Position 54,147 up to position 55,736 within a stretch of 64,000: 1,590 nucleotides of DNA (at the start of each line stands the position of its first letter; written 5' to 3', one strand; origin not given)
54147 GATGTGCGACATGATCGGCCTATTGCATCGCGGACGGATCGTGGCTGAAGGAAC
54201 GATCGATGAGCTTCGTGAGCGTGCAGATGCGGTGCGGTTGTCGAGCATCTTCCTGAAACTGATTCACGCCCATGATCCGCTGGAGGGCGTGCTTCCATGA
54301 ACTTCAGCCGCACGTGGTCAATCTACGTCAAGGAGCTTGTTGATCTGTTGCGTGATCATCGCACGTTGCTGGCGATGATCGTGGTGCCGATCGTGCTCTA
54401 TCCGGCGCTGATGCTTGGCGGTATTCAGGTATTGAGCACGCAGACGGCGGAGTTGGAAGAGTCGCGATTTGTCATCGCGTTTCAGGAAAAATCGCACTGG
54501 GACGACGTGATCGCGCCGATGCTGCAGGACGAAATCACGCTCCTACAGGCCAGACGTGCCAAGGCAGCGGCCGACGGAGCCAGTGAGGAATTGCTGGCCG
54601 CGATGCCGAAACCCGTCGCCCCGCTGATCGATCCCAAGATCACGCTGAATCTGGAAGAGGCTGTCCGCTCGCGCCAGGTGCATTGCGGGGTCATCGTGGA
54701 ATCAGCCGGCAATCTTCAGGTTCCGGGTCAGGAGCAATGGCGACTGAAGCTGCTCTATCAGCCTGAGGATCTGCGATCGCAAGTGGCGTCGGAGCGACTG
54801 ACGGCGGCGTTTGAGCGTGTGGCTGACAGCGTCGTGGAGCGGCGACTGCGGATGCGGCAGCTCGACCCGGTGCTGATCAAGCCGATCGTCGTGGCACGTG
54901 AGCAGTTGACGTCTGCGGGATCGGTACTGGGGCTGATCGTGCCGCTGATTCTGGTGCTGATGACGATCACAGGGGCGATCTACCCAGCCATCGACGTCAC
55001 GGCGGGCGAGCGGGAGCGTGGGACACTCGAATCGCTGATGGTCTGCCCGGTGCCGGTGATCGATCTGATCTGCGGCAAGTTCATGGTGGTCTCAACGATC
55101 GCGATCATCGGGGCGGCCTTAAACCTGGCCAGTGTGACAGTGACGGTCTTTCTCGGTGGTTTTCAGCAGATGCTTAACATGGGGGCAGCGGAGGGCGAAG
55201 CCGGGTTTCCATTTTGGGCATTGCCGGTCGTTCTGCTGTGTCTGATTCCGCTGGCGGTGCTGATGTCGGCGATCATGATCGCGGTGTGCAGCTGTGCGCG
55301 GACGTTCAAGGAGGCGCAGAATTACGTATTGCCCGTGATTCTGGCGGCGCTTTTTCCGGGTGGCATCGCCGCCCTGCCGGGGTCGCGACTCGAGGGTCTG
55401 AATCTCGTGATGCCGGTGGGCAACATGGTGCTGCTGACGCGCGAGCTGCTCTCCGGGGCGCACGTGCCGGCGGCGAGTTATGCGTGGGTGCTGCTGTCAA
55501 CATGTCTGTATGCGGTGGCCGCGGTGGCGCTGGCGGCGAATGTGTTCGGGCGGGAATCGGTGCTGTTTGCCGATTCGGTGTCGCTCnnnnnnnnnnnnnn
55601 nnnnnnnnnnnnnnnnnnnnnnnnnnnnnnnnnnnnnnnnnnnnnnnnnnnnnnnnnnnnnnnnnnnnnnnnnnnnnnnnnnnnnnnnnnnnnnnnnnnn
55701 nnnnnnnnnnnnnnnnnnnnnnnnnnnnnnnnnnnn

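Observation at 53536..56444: ABC ATPase translationally coupled to an ABC-2 permease fused to a CPBP (CAAX/bacteriocin-immunity type) intramembrane protease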

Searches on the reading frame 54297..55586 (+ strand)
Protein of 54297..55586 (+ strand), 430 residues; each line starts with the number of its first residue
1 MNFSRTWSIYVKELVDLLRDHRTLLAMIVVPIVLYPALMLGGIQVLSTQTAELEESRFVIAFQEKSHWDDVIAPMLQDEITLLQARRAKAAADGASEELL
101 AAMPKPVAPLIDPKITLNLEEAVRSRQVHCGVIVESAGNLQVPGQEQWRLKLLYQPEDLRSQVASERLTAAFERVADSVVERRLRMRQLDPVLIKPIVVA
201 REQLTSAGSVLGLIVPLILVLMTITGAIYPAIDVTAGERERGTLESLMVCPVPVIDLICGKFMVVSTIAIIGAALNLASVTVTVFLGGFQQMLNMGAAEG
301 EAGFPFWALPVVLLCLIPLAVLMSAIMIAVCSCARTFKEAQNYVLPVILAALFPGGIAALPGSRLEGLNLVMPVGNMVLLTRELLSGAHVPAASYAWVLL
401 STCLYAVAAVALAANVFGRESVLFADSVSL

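Call 70: predict_structure(alignment_id=A4)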
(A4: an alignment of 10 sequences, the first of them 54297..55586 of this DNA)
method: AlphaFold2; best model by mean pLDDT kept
length: 430 residues; sequences in the alignment: 10
mean_pLDDT: 69.5   pTM: 0.54
mean pLDDT of the five models: 69.5, 68.0, 63.9, 60.1, 59.9
residues with pLDDT >= 90: 0; 70-90: 259; 50-70: 116; < 50: 55
segments of 3 or more residues with pLDDT < 50: 44-53, 207-210, 246-250, 290-303, 367-370, 418-430
pLDDT, mean of each block of 10 residues (from residue 1): 76 79 70 64 46 63 85 85 85 79 80 84 76 74 63 73 83 83 65 65 58 65 75 72 50 69 81 75 57 40 59 79 78 73 74 72 53 75 69 78 73 54 31
secondary structure, 60 per line:
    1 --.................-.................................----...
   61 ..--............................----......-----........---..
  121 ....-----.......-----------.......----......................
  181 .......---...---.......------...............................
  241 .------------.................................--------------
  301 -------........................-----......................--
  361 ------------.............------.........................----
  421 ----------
elements in order: H3-19 H21-53 E58-62 H65-92 H97-102 E111-115 H119-124 E130-136 E148-154 H159-187 E197-203 H210-241 H254-286 H308-331 H337-358 H373-385 H392-416

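Call 72: fold_search(model_id=the predicted structure, library=pdb)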
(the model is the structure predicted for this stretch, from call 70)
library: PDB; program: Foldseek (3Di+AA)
matches with E <= 10: 254; with E <= 0.001: 3
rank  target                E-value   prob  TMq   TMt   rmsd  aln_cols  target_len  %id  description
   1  8yzp_A                2.8e-04  1.00  0.48  0.34  11.7       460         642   11  Tribolium castaneum ABCH-9C in complex with ceramide(d36:1) (released 2025-04-16)
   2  8z01_A                4.1e-04  1.00  0.46  0.32  11.7       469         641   11  Tribolium castaneum ABCH-9C(E224Q) mutant in complex with LMNG and ceramide(d36:1) (released 2025-04-16)
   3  8z0j_A                9.0e-04  1.00  0.44  0.32  12.6       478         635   11  Tribolium castaneum ABCH-9C(E224Q) mutant complexed with ATP in the presence of fenoxycarb (released 2025-04-16)
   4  8z0i_A                2.1e-03  1.00  0.44  0.31  12.4       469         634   13  Tribolium castaneum ABCH-9C(E224Q) mutant in complex with ATP (released 2025-04-16)
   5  8z01_B                2.3e-03  1.00  0.45  0.32  12.9       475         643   12  Tribolium castaneum ABCH-9C(E224Q) mutant in complex with LMNG and ceramide(d36:1) (released 2025-04-16)
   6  8edw_A                2.8e-03  1.00  0.33  0.09  18.5       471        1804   14  Cryo-EM Structure of human ABCA7 in BPL/Ch Nanodiscs (released 2022-12-21)
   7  8ee6_A                3.2e-03  1.00  0.29  0.09  20.2       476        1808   13  Cryo-EM Structure of human ABCA7 in PE/Ch nanodiscs (released 2022-12-21)
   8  7o0y_E                5.6e-03  1.00  0.33  0.53   6.1       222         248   17  ABC transporter NosDFY, nucleotide-free in GDN (released 2022-04-13)
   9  7o12_E                7.0e-03  1.00  0.30  0.48   7.7       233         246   20  ABC transporter NosDFY, AMPPNP-bound in GDN (released 2022-04-13)
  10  7o0y_D                7.9e-03  1.00  0.36  0.55   5.8       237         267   19  ABC transporter NosDFY, nucleotide-free in GDN (released 2022-04-13)
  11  7znq_y                9.5e-03  1.00  0.33  0.52   6.0       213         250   20  ABC transporter complex NosDFYL in GDN (released 2022-08-03)
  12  8wam_A                1.2e-02  0.97  0.29  0.23  29.7       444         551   12  Cryo-EM structure of the ABCG25 E232Q mutant bound to ATP and Magnesium (released 2023-09-27)
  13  8y1o                  1.7e-02  0.92  0.24  0.07  19.4       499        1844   13  Cryo-EM structure of human ABCA7 in the apo state (released 2025-02-12)
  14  7znq_Y                1.8e-02  1.00  0.32  0.48   6.6       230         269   18  ABC transporter complex NosDFYL in GDN (released 2022-08-03)
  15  8y1p                  2.1e-02  0.94  0.28  0.08  19.9       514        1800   12  Cryo-EM structure of human ABCA7 in DOPS-bound state (released 2025-02-12)
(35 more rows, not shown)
